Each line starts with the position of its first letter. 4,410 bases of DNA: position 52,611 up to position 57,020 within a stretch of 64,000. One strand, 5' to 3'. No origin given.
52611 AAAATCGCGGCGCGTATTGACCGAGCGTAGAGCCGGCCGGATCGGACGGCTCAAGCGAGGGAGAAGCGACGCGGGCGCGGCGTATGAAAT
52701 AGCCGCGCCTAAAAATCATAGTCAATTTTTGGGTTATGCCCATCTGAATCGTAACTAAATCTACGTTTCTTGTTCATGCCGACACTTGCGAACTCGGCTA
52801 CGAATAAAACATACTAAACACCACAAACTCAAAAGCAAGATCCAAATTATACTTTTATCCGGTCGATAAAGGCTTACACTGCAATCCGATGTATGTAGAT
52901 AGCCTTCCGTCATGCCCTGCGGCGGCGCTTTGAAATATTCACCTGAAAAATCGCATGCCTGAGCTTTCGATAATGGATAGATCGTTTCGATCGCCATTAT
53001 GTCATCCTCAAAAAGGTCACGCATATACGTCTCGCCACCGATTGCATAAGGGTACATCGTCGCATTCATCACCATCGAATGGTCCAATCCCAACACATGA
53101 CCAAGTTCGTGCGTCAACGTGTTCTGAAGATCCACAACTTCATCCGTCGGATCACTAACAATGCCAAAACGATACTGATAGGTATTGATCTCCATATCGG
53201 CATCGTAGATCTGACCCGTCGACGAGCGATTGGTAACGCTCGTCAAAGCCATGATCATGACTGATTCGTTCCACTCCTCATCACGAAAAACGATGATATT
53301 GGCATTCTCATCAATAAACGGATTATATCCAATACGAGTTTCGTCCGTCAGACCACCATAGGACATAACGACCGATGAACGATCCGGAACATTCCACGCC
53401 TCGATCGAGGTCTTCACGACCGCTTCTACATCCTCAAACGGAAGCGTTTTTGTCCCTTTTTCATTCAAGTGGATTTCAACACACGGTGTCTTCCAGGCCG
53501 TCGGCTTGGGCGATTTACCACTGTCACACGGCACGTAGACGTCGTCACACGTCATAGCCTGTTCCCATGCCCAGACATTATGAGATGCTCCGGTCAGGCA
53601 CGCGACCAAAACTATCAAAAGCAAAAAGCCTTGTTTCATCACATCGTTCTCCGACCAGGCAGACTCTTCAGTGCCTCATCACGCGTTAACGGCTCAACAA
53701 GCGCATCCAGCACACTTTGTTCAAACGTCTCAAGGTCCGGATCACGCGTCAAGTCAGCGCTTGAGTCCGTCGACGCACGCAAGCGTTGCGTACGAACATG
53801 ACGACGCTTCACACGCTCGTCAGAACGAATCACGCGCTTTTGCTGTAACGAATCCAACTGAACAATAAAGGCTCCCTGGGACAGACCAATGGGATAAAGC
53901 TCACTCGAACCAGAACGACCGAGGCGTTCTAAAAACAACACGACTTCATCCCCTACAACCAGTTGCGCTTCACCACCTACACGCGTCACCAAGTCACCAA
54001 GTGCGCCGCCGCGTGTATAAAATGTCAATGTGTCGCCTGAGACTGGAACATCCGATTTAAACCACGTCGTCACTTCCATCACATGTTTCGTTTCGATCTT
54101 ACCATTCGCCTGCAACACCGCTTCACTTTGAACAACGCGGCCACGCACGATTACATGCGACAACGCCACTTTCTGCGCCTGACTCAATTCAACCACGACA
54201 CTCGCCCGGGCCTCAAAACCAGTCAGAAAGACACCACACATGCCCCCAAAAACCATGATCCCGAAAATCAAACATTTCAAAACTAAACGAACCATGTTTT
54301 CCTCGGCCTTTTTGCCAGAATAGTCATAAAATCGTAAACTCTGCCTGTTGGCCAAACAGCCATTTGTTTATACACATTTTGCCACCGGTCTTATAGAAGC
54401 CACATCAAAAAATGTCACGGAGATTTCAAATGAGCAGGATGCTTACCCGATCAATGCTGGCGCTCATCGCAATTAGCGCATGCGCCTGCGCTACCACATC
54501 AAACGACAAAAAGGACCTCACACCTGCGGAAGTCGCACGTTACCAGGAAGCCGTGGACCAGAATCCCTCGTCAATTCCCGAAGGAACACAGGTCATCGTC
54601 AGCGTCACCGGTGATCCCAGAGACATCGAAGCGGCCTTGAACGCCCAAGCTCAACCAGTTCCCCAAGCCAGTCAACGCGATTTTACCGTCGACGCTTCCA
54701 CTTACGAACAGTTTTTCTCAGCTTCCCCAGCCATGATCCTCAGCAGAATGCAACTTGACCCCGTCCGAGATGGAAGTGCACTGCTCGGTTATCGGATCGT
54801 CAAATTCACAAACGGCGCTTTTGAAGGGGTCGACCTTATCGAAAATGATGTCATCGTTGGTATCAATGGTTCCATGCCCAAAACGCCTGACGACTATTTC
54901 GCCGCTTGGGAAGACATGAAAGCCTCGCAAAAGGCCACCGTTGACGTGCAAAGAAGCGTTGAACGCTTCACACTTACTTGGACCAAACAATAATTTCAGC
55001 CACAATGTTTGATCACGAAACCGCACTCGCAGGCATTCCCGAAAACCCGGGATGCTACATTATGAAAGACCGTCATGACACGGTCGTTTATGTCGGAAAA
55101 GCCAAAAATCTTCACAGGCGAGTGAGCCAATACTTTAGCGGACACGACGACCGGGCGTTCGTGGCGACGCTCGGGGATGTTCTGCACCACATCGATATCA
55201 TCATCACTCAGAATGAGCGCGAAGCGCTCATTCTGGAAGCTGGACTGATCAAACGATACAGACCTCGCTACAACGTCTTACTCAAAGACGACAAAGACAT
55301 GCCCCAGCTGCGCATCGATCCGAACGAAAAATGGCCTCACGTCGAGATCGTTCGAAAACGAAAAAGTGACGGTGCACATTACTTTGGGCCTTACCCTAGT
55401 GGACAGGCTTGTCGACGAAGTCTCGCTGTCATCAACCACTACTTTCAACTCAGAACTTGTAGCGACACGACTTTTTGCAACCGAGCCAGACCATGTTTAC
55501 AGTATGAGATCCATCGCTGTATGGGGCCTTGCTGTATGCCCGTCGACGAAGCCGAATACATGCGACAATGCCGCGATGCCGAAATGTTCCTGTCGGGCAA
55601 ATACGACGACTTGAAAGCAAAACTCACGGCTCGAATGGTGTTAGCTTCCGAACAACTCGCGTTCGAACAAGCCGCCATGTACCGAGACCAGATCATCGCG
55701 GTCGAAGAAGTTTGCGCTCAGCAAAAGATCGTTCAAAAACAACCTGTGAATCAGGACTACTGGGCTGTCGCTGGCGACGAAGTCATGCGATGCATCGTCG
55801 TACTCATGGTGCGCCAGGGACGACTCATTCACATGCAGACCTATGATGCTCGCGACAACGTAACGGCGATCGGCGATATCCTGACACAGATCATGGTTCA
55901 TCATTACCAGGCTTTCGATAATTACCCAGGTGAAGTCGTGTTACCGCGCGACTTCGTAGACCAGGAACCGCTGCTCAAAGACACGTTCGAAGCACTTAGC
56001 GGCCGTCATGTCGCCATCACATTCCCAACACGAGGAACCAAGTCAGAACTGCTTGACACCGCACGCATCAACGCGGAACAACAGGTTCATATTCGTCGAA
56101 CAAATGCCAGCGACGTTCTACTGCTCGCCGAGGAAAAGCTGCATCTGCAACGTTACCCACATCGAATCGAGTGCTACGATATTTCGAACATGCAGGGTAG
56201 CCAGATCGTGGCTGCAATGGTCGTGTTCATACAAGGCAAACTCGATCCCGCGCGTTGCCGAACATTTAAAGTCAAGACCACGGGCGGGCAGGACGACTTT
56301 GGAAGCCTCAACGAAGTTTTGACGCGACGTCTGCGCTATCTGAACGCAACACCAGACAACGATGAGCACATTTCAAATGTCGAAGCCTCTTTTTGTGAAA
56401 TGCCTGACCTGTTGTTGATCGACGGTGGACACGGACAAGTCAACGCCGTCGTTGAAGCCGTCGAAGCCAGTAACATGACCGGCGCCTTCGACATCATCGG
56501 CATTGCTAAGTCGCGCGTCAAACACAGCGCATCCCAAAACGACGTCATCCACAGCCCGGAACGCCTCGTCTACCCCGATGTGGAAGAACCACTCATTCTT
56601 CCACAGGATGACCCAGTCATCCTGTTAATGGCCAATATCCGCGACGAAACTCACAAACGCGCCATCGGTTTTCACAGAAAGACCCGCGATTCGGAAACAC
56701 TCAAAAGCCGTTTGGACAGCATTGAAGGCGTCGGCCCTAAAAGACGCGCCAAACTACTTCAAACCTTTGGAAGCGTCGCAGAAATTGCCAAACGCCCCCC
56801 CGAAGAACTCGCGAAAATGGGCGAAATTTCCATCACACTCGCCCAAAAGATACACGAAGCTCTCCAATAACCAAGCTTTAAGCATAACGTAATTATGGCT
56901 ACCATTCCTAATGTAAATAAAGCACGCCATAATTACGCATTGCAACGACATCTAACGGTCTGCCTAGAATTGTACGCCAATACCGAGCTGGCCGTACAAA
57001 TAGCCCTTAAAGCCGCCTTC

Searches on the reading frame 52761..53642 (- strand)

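Call 25: search_protein_families(library=pfam, proteins=[window:52761-53642:-], max_evalue=0.00001)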
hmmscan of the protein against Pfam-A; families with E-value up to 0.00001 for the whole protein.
window:52761-53642:- (293 aa): 1 family
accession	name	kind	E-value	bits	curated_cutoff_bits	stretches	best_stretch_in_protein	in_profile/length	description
PF00413.30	Peptidase_M10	-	2e-12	47.7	24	1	119-222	91-158/159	Matrixin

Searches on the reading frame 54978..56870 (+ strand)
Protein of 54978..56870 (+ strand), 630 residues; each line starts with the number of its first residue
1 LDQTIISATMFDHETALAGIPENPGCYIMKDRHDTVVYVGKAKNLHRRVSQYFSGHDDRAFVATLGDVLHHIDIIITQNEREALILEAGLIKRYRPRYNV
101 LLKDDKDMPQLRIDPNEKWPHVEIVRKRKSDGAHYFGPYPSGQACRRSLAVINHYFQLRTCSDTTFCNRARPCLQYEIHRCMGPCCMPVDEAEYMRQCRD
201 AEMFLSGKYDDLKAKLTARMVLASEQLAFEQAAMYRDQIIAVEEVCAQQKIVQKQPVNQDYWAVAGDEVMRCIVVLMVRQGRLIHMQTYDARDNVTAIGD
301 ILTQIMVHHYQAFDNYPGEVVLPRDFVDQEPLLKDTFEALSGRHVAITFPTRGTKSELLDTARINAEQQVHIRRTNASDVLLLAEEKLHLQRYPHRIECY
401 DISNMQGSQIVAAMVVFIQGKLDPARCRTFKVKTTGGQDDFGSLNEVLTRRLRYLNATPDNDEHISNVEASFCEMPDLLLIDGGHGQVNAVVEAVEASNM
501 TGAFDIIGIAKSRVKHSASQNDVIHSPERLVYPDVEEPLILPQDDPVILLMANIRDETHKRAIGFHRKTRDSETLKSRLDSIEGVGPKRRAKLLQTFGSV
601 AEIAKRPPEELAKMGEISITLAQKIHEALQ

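Call 25: search_protein_families(library=pfam, proteins=[window:54978-56870:+], max_evalue=0.00001)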
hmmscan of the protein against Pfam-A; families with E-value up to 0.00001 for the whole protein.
window:54978-56870:+ (630 aa): 4 families
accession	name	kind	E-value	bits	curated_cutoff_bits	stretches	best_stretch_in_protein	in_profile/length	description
PF08459.17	UvrC_RNaseH_dom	-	1.8e-45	155.1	22.3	1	386-563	2-159/159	UvrC RNAse H endonuclease domain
PF22920.2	UvrC_RNaseH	-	4.3e-20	72.2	24.3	1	258-370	1-113/116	UvrC Ribonuclease H-like domain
PF01541.30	GIY-YIG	-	3.1e-11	43.8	22.6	1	24-99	2-78/78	GIY-YIG catalytic domain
PF14520.12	HHH_5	-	2.8e-10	40.9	27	1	578-630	3-56/57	Helix-hairpin-helix domain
